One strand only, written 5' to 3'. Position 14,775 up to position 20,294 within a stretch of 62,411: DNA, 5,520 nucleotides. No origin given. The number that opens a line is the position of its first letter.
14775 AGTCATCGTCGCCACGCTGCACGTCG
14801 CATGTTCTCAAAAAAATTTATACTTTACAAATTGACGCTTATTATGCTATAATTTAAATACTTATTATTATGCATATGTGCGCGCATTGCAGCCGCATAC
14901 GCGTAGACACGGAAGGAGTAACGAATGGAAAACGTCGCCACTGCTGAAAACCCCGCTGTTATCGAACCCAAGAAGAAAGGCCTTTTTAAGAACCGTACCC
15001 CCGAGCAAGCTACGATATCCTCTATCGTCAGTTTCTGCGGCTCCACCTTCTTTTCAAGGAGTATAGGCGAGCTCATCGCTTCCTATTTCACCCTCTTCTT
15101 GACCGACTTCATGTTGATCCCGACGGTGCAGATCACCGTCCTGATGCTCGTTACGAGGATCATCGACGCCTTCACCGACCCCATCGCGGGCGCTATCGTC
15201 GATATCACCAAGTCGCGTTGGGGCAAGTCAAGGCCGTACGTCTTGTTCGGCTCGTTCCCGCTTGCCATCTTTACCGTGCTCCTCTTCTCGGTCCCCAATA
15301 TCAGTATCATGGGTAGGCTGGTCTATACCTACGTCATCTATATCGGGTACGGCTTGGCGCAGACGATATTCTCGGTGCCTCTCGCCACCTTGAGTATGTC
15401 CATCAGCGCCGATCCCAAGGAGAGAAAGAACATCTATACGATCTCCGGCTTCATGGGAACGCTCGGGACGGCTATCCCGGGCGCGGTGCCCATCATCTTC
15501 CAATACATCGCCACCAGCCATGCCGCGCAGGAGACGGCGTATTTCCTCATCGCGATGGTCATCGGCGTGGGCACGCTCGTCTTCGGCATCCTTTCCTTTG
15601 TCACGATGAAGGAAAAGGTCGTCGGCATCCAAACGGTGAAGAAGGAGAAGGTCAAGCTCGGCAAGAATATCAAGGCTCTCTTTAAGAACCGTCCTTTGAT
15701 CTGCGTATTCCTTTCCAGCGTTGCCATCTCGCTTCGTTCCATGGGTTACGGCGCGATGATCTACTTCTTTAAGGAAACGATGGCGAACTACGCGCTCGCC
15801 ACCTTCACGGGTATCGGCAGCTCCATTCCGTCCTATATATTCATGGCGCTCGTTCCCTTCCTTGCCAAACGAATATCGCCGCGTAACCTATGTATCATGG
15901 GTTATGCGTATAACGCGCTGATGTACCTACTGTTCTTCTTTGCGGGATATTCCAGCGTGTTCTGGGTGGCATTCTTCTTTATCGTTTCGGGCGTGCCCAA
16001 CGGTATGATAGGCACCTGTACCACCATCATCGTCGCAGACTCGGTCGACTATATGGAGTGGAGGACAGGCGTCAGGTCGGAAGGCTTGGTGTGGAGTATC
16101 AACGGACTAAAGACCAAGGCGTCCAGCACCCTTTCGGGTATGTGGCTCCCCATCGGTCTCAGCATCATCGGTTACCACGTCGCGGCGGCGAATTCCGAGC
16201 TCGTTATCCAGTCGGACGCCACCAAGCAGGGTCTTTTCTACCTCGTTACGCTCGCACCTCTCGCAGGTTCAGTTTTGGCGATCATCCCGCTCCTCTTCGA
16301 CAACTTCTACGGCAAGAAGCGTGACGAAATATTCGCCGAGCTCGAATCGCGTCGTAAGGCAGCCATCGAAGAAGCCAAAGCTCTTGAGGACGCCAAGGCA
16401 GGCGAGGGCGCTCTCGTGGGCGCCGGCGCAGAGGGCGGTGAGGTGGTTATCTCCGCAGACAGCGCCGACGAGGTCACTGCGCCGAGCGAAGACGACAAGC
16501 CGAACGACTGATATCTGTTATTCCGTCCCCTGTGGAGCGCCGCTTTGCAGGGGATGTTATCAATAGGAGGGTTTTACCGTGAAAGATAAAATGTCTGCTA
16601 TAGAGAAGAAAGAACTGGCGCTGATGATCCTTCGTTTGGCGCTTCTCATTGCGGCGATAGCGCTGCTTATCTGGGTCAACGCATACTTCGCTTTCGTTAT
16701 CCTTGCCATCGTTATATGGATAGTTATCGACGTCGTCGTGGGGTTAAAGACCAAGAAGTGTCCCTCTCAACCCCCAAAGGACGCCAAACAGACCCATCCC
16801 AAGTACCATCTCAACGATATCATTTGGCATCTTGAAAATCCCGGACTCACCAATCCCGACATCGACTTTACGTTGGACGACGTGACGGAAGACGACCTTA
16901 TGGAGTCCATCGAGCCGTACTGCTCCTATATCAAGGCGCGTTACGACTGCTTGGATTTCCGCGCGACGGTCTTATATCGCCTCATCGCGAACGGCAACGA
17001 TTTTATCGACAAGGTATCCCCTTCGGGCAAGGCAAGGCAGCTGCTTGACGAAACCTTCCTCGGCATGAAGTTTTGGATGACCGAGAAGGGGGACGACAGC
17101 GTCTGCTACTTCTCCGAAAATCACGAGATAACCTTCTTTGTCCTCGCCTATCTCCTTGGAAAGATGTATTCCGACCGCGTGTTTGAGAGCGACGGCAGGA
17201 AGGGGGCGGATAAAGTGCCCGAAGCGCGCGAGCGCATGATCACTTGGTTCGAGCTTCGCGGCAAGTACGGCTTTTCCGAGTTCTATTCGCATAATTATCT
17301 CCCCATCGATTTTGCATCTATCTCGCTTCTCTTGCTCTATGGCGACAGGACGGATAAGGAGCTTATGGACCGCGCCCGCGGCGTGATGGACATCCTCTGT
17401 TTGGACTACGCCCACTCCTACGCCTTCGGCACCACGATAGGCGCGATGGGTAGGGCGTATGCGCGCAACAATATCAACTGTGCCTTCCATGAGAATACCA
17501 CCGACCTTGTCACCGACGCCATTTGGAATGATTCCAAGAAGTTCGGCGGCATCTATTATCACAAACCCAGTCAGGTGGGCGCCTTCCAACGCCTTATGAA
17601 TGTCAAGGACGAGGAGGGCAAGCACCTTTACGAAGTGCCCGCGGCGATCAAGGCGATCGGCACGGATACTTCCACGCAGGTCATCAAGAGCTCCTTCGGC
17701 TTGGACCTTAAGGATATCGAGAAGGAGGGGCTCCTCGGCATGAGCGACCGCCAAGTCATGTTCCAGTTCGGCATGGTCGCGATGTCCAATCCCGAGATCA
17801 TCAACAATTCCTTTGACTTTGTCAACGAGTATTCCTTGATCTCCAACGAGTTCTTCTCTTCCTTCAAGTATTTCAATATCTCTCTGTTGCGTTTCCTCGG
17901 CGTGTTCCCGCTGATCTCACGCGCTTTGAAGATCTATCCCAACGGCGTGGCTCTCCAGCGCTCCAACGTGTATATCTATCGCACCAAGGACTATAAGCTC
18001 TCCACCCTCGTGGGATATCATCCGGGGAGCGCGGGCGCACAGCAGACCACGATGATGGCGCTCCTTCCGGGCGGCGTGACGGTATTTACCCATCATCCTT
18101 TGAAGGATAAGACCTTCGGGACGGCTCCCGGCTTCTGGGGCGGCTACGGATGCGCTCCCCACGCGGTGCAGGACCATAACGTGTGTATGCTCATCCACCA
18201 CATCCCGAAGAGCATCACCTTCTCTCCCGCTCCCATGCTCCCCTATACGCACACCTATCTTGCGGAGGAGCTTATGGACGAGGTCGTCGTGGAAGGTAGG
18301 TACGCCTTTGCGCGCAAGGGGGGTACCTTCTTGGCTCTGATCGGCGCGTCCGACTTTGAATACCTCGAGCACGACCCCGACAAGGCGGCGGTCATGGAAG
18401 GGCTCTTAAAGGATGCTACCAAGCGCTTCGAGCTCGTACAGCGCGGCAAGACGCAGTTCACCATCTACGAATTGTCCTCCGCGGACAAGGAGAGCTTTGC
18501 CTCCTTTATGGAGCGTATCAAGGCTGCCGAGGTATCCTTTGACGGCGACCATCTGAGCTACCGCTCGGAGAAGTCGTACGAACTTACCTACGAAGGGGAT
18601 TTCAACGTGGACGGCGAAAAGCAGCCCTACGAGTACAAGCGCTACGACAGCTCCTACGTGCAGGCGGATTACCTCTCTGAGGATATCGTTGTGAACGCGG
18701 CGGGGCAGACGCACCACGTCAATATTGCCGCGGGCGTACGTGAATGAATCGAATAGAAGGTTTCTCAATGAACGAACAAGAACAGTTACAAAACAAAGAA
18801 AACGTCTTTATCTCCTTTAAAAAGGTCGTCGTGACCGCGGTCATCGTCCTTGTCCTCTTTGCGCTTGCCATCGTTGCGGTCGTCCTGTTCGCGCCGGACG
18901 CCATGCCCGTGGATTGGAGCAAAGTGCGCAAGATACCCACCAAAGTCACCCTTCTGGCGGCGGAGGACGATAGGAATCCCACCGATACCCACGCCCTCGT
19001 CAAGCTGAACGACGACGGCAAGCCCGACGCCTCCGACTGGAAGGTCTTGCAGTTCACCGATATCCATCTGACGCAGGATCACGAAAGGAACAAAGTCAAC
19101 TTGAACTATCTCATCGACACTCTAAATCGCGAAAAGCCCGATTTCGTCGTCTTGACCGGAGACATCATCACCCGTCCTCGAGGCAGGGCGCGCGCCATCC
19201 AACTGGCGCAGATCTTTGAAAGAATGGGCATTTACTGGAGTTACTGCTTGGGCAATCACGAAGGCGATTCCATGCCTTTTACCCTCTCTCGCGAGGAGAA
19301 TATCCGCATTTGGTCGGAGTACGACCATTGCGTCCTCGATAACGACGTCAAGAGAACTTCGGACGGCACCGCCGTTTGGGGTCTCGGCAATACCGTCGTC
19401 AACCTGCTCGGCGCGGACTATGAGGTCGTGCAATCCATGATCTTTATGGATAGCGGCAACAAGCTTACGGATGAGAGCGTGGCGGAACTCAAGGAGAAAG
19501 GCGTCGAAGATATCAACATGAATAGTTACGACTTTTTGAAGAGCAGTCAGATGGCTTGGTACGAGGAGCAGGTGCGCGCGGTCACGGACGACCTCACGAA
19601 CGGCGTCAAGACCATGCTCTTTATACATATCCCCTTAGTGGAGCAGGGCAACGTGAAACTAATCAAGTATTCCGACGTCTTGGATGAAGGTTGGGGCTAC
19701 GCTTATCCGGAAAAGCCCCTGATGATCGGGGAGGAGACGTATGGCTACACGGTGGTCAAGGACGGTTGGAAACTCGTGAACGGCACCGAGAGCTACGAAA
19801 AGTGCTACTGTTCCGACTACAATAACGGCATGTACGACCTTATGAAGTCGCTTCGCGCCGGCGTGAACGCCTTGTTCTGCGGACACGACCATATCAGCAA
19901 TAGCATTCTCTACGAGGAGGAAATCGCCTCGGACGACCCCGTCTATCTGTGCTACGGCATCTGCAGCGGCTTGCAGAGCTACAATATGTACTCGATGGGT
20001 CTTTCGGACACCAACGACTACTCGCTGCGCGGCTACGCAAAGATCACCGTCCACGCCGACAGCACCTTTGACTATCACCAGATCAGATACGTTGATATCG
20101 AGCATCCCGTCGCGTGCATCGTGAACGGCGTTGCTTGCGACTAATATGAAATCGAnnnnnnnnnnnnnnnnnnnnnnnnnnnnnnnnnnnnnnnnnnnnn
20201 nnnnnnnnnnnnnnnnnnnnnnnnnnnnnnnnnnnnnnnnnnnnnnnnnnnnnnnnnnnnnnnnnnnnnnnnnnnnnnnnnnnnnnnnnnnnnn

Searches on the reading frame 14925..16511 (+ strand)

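Call 73: search_protein_families(library=pfam, proteins=[window:14925-16511:+], max_evalue=0.00001)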
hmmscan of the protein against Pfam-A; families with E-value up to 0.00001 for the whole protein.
window:14925-16511:+ (528 aa): 2 families
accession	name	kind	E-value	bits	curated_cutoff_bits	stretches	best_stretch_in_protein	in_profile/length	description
PF13347.12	MFS_2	-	5.6e-63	213.4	27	1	50-458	15-422/427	MFS/sugar transport protein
PF07690.21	MFS_1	-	2.5e-13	50.1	33.4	1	37-374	9-323/347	Major Facilitator Superfamily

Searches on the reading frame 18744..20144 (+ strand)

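Call 73: search_protein_families(library=pfam, proteins=[window:18744-20144:+], max_evalue=0.00001)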
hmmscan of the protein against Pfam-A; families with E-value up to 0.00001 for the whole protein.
window:18744-20144:+ (466 aa): 1 family
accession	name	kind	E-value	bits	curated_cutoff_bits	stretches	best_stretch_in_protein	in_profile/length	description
PF00149.33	Metallophos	-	1.3e-11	45.7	21.5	1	100-299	2-159/191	Calcineurin-like phosphoesterase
